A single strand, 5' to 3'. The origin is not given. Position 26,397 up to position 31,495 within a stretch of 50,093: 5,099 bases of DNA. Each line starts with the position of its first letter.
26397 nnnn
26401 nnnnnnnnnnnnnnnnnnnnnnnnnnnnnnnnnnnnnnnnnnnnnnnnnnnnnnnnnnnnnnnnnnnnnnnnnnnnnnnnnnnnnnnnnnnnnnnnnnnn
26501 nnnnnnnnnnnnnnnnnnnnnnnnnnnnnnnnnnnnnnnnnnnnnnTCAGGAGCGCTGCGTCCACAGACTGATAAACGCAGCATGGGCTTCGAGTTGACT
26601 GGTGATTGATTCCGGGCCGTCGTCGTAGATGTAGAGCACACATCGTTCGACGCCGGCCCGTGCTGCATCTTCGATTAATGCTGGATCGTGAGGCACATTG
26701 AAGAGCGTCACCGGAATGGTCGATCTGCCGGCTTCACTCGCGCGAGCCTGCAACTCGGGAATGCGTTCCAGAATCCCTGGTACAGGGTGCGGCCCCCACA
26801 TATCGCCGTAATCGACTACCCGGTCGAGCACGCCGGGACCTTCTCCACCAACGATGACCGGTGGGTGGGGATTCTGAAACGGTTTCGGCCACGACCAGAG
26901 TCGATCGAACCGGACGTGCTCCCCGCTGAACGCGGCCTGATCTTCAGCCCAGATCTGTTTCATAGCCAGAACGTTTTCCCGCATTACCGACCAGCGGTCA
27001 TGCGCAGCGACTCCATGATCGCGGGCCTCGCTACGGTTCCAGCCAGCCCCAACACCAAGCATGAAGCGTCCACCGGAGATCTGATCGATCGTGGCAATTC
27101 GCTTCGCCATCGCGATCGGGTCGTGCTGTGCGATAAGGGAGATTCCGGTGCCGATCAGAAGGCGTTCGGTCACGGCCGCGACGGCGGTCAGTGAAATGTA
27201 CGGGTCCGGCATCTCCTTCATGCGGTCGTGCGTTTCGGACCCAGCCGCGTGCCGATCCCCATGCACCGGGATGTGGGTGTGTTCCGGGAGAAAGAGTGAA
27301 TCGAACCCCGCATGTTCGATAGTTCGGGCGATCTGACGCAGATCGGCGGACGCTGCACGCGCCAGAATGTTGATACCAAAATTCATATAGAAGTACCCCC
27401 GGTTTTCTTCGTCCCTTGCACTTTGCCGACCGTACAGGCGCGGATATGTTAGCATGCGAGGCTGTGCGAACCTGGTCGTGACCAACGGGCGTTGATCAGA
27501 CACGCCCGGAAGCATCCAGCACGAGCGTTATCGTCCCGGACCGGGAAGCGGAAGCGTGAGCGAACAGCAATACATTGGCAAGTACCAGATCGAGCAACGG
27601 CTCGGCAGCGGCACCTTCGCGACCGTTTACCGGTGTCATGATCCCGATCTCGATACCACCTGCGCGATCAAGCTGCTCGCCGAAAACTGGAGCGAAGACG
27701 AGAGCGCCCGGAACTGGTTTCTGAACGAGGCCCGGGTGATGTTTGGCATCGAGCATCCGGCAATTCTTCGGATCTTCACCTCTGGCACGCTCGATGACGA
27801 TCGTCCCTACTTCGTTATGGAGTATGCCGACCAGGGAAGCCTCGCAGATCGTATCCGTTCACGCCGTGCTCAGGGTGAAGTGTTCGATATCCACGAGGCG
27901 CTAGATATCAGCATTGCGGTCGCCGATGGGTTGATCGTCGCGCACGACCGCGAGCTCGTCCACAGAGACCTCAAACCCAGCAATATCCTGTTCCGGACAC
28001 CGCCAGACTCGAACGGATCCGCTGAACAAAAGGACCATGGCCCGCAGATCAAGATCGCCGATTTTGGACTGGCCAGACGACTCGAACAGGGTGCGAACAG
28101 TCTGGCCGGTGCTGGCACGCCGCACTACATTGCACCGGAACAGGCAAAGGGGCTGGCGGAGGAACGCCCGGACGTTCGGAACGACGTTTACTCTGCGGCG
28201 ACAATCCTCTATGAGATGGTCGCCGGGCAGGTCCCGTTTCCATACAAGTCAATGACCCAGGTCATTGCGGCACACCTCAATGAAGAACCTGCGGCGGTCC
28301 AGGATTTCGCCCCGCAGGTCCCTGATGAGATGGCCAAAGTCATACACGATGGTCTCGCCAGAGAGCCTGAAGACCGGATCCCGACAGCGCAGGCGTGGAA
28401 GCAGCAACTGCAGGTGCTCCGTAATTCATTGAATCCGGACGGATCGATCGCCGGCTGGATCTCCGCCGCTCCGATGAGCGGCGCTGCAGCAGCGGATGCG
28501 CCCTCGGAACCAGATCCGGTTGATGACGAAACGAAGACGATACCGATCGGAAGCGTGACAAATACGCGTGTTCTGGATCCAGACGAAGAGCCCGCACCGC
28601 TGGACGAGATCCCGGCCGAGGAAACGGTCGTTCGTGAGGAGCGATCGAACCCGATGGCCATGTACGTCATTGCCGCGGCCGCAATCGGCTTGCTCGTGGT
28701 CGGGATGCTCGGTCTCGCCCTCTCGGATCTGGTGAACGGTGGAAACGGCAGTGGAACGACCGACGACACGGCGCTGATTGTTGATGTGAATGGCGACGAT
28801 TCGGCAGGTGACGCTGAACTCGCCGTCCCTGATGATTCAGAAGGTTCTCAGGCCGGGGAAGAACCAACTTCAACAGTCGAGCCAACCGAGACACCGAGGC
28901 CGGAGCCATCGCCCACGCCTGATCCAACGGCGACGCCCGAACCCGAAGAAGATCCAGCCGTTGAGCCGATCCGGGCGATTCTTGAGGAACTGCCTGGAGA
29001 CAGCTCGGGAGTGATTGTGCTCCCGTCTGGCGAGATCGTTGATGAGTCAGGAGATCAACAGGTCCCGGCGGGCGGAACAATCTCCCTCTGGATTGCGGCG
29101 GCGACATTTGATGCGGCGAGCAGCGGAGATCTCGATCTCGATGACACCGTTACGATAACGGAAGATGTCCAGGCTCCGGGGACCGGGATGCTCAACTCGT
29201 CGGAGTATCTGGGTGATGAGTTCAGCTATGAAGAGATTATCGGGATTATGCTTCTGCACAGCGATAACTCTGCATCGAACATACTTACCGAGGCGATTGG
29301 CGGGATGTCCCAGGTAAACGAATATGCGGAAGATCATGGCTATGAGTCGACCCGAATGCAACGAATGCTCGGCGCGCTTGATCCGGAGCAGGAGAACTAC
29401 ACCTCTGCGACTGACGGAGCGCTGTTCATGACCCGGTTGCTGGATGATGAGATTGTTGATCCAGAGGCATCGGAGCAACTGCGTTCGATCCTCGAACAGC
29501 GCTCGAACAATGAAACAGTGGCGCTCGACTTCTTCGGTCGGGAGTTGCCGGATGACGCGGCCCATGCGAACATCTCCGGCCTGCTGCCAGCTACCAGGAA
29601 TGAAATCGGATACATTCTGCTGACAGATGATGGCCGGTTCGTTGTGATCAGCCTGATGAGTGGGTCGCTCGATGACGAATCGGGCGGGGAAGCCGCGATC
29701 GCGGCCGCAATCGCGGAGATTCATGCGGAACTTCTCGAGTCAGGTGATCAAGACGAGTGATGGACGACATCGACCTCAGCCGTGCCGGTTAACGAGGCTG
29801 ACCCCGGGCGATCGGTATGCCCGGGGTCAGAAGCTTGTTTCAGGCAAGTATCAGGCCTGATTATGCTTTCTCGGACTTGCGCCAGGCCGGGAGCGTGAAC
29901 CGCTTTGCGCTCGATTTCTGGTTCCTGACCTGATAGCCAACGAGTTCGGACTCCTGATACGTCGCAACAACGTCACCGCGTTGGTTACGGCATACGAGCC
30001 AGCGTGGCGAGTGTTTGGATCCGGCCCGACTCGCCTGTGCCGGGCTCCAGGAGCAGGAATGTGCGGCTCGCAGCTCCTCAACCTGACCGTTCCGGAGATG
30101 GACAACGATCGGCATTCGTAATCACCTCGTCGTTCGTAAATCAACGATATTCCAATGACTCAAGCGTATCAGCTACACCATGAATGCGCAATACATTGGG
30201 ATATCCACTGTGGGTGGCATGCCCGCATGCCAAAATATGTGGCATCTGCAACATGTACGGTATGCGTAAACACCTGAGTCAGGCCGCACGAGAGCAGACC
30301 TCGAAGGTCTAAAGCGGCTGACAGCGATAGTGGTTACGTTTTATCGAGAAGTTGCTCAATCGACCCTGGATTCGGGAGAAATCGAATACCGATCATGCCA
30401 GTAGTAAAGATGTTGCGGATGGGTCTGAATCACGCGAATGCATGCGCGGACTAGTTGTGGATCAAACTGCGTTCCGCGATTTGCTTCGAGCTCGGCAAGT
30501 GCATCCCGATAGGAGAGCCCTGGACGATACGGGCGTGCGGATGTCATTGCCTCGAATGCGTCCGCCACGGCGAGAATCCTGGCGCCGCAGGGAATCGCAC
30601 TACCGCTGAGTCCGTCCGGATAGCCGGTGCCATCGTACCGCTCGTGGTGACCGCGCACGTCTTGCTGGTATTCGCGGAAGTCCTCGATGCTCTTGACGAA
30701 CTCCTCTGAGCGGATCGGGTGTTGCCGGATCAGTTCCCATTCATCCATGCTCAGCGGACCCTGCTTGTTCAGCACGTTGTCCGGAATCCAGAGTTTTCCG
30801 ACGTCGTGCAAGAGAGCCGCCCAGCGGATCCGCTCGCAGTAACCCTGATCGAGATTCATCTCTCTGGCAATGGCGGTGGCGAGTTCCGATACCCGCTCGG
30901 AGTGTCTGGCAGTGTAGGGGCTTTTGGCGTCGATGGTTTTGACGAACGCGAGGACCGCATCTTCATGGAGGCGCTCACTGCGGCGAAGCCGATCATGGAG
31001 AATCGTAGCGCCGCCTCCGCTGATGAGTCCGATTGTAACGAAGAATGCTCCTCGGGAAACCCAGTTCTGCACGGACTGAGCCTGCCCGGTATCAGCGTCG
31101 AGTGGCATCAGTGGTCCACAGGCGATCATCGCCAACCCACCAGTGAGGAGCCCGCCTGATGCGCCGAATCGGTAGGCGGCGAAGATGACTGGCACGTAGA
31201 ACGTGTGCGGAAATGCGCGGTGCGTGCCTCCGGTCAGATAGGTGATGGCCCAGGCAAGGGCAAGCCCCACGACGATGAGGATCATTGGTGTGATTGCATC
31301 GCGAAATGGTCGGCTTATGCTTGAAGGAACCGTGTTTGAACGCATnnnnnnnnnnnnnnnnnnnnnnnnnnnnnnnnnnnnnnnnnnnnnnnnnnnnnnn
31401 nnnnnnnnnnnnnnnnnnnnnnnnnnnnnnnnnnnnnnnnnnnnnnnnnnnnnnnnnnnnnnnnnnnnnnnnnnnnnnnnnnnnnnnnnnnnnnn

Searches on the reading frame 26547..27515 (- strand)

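Call 9: search_protein_families(library=pfam, proteins=[window:26547-27515:-])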
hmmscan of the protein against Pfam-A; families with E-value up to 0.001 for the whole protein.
window:26547-27515:- (322 aa): 1 family
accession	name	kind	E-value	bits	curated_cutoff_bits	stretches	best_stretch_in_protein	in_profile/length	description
PF00296.26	Bac_luciferase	-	1.7e-48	166.1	27.9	1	44-266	1-217/314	Luciferase-like monooxygenase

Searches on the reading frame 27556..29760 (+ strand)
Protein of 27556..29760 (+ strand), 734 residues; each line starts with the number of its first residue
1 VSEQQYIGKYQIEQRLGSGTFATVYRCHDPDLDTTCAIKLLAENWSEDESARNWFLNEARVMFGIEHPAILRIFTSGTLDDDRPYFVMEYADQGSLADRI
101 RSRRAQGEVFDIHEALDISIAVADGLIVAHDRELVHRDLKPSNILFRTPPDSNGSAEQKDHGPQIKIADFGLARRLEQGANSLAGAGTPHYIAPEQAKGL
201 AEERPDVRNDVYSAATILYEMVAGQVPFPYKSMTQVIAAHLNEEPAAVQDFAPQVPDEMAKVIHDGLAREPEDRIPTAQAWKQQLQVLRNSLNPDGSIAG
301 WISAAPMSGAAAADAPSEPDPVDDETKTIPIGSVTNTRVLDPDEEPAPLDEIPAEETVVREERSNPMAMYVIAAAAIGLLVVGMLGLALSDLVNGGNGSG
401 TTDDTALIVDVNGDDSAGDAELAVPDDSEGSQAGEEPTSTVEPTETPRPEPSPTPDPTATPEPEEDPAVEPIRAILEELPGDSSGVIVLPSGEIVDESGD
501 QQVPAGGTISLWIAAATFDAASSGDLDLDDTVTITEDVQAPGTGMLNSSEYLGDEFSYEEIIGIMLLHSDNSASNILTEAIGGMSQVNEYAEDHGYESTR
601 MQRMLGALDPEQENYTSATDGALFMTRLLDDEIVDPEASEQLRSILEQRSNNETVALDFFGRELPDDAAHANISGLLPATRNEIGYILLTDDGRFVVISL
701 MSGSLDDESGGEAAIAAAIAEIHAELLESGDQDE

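Call 8: search_protein_families(library=pfam, proteins=[window:27556-29760:+])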
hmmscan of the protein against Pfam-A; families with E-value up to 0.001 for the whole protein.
window:27556-29760:+ (734 aa): 4 families
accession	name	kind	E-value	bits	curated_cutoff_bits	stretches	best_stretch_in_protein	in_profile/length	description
PF00069.31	Pkinase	-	1.3e-45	156.3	31.7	1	10-283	1-260/263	Protein kinase domain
PF13354.11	Beta-lactamase2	-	1.5e-39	136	22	1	491-698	9-211/214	Beta-lactamase enzyme family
PF07714.23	PK_Tyr_Ser-Thr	-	3.9e-35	121.8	23.1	1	11-276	2-250/258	Protein tyrosine and serine/threonine kinase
PF00768.25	Peptidase_S11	-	6.6e-08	32.7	27.6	1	517-633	49-170/239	D-alanyl-D-alanine carboxypeptidase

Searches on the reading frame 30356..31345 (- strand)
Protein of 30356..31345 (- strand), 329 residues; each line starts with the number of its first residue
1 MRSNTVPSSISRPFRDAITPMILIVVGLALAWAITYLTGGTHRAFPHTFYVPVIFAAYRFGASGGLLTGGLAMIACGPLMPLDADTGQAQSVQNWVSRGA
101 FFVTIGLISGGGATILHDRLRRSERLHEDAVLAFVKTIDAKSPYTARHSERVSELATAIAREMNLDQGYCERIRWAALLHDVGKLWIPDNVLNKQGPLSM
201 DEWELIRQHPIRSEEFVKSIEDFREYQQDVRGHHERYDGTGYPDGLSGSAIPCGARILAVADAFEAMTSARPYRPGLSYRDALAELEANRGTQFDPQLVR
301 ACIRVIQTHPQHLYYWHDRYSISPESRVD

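Call 8: search_protein_families(library=pfam, proteins=[window:30356-31345:-])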
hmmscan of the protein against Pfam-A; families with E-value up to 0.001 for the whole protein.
window:30356-31345:- (329 aa): 3 families
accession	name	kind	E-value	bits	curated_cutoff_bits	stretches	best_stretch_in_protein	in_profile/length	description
PF13487.12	HD_5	-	5.9e-44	150.2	27.2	1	135-298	4-170/170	HD domain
PF01966.28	HD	-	8.9e-20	71.6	22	1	146-267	2-116/116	HD domain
PF08668.18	HDOD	-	0.00029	20.8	22.9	1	145-187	95-135/196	HDOD domain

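Call 12: find_encoding_contigs(protein=window:30356-31345:-, flank=3000, max_places=10)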
Protein window:30356-31345:- (329 aa): 1 contig read that carries it; 1 place shown.
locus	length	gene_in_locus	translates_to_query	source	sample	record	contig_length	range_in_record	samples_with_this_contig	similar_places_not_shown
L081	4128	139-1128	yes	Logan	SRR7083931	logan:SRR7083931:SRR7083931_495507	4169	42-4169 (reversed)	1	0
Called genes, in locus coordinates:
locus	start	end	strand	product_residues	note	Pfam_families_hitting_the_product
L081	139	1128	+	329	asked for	PF13487:HD_5, PF01966:HD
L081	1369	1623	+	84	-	-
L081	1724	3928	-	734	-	PF00069:Pkinase, PF07714:PK_Tyr_Ser-Thr, PF00768:Peptidase_S11, PF13354:Beta-lactamase2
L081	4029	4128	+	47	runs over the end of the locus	?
